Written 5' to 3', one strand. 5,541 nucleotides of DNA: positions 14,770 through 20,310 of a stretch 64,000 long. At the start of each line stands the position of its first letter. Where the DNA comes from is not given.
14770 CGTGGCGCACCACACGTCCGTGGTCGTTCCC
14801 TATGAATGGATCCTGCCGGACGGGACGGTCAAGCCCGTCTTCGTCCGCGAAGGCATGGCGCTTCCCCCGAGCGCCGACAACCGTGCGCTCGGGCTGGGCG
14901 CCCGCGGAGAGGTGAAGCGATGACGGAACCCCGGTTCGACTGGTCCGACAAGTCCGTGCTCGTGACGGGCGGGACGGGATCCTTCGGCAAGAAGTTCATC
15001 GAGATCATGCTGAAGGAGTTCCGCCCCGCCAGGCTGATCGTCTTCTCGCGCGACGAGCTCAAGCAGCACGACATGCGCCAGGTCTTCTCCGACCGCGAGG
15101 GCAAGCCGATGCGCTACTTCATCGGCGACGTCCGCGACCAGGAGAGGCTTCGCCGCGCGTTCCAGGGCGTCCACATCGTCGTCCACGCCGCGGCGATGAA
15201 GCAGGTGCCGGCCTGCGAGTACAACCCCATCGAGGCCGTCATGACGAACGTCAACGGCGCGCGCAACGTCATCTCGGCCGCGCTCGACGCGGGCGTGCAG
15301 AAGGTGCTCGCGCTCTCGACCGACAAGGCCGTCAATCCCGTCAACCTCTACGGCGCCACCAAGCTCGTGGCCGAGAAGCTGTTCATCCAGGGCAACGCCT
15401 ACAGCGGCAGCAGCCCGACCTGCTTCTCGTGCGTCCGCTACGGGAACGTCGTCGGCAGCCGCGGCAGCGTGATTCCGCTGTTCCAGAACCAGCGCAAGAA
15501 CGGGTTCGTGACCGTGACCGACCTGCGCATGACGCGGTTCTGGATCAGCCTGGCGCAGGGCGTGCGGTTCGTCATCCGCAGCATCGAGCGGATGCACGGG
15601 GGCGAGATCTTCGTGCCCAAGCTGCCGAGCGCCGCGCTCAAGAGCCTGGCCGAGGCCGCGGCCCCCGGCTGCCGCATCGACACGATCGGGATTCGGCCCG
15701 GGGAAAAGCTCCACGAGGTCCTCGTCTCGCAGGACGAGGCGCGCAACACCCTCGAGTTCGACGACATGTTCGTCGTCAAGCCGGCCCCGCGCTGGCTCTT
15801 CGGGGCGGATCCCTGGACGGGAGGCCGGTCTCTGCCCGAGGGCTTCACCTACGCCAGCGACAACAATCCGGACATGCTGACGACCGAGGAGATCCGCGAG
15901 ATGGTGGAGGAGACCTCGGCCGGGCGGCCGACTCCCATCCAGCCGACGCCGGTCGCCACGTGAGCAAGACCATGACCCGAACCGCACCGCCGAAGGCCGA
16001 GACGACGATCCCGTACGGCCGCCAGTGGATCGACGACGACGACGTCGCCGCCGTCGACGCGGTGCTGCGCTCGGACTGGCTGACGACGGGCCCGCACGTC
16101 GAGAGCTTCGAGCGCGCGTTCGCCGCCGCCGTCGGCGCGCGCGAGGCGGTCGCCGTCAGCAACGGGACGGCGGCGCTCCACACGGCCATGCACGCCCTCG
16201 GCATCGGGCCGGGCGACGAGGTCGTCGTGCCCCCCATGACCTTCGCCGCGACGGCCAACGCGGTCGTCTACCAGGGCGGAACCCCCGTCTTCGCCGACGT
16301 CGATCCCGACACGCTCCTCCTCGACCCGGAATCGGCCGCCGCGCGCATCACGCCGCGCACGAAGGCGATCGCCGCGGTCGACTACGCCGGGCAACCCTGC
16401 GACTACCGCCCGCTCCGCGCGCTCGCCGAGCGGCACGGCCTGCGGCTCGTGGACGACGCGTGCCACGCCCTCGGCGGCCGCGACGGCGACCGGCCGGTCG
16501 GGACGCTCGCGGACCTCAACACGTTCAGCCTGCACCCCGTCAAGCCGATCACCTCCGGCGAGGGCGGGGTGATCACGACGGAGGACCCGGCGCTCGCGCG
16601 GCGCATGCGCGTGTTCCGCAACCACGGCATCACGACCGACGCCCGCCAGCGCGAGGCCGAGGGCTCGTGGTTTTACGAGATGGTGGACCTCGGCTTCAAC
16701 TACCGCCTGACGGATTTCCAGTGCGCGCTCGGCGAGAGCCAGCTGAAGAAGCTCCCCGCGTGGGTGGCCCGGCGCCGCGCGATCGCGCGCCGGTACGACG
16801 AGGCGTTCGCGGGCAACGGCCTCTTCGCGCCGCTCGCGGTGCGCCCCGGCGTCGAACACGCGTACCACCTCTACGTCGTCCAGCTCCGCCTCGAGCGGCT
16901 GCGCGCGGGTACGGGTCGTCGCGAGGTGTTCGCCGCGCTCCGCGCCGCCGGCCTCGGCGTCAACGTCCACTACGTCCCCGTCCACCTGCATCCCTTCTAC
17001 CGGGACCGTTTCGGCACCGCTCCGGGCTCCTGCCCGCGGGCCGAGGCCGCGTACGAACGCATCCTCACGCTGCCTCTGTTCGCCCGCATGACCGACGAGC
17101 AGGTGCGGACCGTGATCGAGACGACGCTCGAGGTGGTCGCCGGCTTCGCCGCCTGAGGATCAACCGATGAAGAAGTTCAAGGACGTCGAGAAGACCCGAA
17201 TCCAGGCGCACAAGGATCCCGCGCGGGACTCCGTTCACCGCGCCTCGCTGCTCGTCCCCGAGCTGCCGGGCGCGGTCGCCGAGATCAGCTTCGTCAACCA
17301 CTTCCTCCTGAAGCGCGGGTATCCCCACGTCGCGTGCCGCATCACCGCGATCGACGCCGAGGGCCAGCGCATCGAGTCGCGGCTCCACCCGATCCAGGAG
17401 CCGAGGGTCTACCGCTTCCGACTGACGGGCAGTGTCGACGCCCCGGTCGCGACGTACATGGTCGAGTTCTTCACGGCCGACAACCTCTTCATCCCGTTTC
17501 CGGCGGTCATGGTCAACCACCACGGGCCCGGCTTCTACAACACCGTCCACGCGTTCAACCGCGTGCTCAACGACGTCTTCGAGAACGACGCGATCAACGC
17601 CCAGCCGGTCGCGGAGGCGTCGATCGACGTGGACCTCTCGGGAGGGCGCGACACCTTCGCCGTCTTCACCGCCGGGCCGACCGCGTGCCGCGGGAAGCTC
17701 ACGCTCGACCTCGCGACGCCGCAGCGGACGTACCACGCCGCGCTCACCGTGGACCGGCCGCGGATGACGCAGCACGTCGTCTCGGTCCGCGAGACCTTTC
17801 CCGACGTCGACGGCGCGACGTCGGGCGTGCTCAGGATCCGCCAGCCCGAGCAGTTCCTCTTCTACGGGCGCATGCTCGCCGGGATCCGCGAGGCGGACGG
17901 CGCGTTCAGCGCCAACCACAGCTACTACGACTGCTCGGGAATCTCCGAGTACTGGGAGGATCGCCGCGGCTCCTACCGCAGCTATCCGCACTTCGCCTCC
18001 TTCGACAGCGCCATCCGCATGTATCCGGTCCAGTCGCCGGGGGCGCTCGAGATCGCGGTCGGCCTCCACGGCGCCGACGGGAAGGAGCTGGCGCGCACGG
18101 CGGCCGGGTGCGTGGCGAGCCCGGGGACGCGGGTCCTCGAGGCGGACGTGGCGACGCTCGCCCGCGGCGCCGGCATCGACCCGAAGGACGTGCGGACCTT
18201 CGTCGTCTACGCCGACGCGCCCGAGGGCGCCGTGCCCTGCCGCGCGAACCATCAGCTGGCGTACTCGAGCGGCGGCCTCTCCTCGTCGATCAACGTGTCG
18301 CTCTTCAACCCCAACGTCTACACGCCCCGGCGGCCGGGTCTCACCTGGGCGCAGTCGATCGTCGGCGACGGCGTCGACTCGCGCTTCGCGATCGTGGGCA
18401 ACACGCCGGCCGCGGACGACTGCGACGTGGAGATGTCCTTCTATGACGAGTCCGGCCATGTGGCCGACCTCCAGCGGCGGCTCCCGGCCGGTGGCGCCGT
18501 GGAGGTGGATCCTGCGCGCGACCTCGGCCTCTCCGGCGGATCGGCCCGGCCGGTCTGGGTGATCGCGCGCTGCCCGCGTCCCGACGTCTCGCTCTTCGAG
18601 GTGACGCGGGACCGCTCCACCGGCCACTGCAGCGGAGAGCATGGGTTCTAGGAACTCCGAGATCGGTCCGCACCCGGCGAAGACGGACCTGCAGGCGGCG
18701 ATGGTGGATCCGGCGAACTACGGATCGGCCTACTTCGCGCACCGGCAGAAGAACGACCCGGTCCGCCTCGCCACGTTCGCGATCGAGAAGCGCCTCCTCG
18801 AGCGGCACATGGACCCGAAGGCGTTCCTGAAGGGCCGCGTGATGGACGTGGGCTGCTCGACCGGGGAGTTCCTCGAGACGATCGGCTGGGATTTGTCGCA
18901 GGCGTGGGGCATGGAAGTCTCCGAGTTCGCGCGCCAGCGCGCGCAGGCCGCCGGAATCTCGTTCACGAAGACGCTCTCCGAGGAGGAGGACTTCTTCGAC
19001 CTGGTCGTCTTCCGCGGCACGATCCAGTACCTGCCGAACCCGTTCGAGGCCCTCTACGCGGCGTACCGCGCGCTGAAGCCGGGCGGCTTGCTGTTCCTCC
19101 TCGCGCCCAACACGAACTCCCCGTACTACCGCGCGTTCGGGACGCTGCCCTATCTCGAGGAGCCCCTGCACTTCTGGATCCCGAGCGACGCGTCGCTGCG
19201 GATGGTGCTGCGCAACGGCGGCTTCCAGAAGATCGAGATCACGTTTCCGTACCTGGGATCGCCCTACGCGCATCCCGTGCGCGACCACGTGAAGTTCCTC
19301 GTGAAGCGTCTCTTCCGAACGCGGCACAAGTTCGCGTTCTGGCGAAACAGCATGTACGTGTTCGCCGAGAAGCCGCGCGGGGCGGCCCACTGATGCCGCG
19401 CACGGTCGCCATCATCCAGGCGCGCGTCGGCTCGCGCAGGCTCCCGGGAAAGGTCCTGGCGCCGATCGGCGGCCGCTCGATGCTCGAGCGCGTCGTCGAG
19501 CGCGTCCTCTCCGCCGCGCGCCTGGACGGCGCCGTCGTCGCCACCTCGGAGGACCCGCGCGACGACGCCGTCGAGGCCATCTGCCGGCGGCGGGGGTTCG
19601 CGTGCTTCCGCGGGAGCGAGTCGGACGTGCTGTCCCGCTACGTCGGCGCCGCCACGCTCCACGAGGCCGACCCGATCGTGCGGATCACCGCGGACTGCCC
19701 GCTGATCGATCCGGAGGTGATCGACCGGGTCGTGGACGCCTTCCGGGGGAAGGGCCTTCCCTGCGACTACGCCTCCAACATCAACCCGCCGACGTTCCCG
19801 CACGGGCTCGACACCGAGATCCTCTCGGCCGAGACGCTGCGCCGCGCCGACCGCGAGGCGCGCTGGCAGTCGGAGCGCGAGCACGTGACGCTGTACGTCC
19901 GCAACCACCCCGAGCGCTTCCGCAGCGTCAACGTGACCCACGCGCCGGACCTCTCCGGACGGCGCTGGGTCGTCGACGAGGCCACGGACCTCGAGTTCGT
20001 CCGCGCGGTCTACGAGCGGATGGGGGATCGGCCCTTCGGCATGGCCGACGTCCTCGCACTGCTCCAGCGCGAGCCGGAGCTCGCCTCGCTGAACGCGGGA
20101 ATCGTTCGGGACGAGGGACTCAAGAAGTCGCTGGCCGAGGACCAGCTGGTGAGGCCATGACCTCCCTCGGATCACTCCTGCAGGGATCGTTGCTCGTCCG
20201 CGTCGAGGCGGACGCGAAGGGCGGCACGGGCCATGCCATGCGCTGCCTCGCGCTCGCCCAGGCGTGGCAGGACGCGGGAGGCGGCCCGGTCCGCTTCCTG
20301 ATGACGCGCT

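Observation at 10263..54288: A 42-kb, ~36-gene single-strand polysaccharide operon stitched together by overlapping stop/start codons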

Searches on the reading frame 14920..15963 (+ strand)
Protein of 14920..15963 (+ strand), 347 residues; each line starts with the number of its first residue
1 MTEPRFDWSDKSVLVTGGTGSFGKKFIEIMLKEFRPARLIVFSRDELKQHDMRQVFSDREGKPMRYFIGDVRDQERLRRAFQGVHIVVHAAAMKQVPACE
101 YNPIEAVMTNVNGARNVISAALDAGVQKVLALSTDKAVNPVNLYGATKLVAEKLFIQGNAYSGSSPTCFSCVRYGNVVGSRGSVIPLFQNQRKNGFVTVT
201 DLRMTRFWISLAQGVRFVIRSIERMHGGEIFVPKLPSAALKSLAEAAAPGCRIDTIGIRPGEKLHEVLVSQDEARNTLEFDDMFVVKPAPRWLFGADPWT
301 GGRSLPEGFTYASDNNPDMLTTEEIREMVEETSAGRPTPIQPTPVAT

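Call 7: search_protein_families(library=pfam, proteins=[window:14920-15963:+], max_evalue=0.001)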
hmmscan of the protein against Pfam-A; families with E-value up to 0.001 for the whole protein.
window:14920-15963:+ (347 aa): 10 families
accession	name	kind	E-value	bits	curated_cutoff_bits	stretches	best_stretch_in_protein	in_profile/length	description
PF02719.21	Polysacc_synt_2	-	1.1e-98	330.5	20.2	1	13-287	1-292/293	Polysaccharide biosynthesis protein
PF01370.27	Epimerase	-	7.6e-22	78.3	20.9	1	13-229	1-235/240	NAD dependent epimerase/dehydratase family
PF01073.25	3Beta_HSD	-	1.1e-16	61.2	22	1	14-140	1-122/280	3-beta hydroxysteroid dehydrogenase/isomerase family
PF16363.11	GDP_Man_Dehyd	-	7e-13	49.2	27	1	14-136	1-131/332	GDP-mannose 4,6 dehydratase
PF04321.23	RmlD_sub_bind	-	4.6e-10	39.5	27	1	13-154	3-135/287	RmlD substrate binding domain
PF13460.12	NAD_binding_10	-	1.4e-08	35.2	27.2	1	17-139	1-103/184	NAD(P)H-binding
PF05368.20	NmrA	-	2.9e-08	34.1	27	1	10-192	2-168/298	NmrA-like family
PF07993.18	NAD_binding_4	-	9.8e-08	31.9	20.1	1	15-140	1-142/258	Male sterility protein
PF08659.16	KR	-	2.7e-06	27.8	22.6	1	13-95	3-93/180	KR domain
PF00106.31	adh_short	-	0.00067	19.6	26.6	0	11-124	1-122/195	short chain dehydrogenase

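Call 71: search_protein_families(library=ncbifam, proteins=[window:14920-15963:+], max_evalue=1e-10)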
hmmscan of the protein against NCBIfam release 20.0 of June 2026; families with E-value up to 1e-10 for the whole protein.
window:14920-15963:+ (347 aa): 8 families
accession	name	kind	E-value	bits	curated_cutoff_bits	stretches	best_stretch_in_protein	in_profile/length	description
TIGR03589.1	PseB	equivalog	1.1e-143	478.1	407.75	1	9-328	3-323/324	UDP-N-acetylglucosamine 4,6-dehydratase (inverting)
TIGR04130.1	FnlA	equivalog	4.8e-69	232.8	730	1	9-314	3-311/337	UDP-N-acetylglucosamine 4,6-dehydratase/5-epimerase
TIGR04180.1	EDH_00030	hypoth_equivalog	6e-17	61.6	475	1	13-150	1-131/297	NAD-dependent 4,6-dehydratase LegB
TIGR03466.1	HpnA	hypoth_equivalog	8e-14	51.2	367.65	1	12-136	2-115/327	hopanoid-associated sugar epimerase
NF041293.1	G6PDh_Azf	equivalog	2.5e-13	50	400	1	10-139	2-120/252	NAD-dependent glucose-6-phosphate dehydrogenase Azf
TIGR01179.1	galE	equivalog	4.4e-13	48.8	262.3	1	13-181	2-180/332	UDP-glucose 4-epimerase GalE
TIGR02622.1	CDP_4_6_dhtase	equivalog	3.7e-11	42.8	278.45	1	8-139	2-134/352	CDP-glucose 4,6-dehydratase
TIGR01181.1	dTDP_gluc_dehyt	equivalog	5.2e-11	42.2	365.1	1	13-166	2-150/321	dTDP-glucose 4,6-dehydratase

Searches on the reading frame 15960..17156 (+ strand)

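Call 7: search_protein_families(library=pfam, proteins=[window:15960-17156:+], max_evalue=0.001)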
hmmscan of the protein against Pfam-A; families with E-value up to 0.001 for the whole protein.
window:15960-17156:+ (398 aa): 3 families
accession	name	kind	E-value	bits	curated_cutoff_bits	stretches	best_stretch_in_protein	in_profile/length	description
PF01041.23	DegT_DnrJ_EryC1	-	5.4e-126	421.1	19.8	1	24-388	3-358/360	DegT/DnrJ/EryC1/StrS aminotransferase family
PF00155.27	Aminotran_1_2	-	3.3e-07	30.2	19.7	1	46-174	42-193/361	Aminotransferase class I and II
PF01053.26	Cys_Met_Meta_PP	-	0.00029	20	27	1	44-137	51-141/381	Cys/Met metabolism PLP-dependent enzyme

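Call 71: search_protein_families(library=ncbifam, proteins=[window:15972-17156:+], max_evalue=1e-10)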
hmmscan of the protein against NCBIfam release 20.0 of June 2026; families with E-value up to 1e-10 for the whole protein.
window:15972-17156:+ (394 aa): 7 families
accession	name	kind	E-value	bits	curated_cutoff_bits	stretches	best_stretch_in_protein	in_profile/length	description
TIGR03588.1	PseC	equivalog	4.4e-140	466.9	423.5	1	13-388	2-379/380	UDP-4-amino-4,6-dideoxy-N-acetyl-beta-L-altrosamine transaminase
NF008658.2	PRK11658.1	equivalog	1.3e-100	336.7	631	1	12-389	4-377/379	UDP-4-amino-4-deoxy-L-arabinose aminotransferase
NF008687.0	PRK11706.1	equivalog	2.2e-69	234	375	1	13-389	2-374/375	dTDP-4-amino-4,6-dideoxygalactose transaminase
TIGR04181.1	NHT_00031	hypoth_equivalog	3.2e-66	223.7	420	1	23-368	11-357/359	LegC family aminotransferase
TIGR04427.1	PLP_DesI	equivalog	1.9e-63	214.9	650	1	27-383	37-377/390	dTDP-4-dehydro-6-deoxyglucose aminotransferase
TIGR02379.1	ECA_wecE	subfamily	1.2e-54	185.5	434.85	1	32-388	22-374/376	dTDP-4-amino-4,6-dideoxy-D-glucose transaminase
NF011936.0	PRK15407.1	equivalog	8.2e-47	159.9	423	1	8-219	32-251/440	lipopolysaccharide biosynthesis protein RfbH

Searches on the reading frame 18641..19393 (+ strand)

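Call 7: search_protein_families(library=pfam, proteins=[window:18641-19393:+], max_evalue=0.001)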
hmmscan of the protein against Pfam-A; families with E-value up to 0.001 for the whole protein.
window:18641-19393:+ (250 aa): 5 families
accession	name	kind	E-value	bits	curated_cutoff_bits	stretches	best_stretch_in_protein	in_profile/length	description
PF13489.12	Methyltransf_23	-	2.5e-19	70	27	1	59-199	18-163/164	Methyltransferase domain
PF08241.18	Methyltransf_11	-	4.5e-10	40.5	21.2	1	69-153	2-95/95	Methyltransferase domain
PF08242.18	Methyltransf_12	-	1.3e-09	39.1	30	1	68-151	1-98/98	Methyltransferase domain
PF13649.12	Methyltransf_25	-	1.5e-07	32.4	27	1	67-149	1-97/97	Methyltransferase domain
PF13847.12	Methyltransf_31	-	1.7e-06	28.2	27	1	66-157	6-113/145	Methyltransferase domain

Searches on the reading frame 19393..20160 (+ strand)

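Call 7: search_protein_families(library=pfam, proteins=[window:19393-20160:+], max_evalue=0.001)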
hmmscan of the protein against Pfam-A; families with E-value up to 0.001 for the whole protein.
window:19393-20160:+ (255 aa): 2 families
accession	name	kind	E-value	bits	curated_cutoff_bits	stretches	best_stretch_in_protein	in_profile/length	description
PF02348.25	CTP_transf_3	-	4.7e-32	112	22.6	1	5-179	1-172/217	Cytidylyltransferase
PF12804.13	NTP_transf_3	-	1.2e-10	42.2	27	1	19-136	15-134/160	MobA-like NTP transferase domain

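Call 71: search_protein_families(library=ncbifam, proteins=[window:19393-20160:+], max_evalue=1e-10)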
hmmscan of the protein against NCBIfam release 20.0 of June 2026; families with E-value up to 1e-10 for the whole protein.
window:19393-20160:+ (255 aa): 5 families
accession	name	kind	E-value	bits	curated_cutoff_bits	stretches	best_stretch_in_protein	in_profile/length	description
NF003952.0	PRK05450.1-5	subfamily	1.7e-18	66.7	193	1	3-120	2-119/250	3-deoxy-manno-octulosonate cytidylyltransferase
NF009905.0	PRK13368.1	subfamily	4.5e-17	62.2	255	1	4-118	3-115/243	3-deoxy-manno-octulosonate cytidylyltransferase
NF003950.0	PRK05450.1-3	subfamily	1.2e-14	54.3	234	1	4-120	3-120/248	3-deoxy-manno-octulosonate cytidylyltransferase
NF003948.0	PRK05450.1-1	equivalog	2e-12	46.8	281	1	3-118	5-121/248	3-deoxy-manno-octulosonate cytidylyltransferase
TIGR00466.1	kdsB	equivalog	6e-11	42.2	155.2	0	5-117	4-116/241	3-deoxy-manno-octulosonate cytidylyltransferase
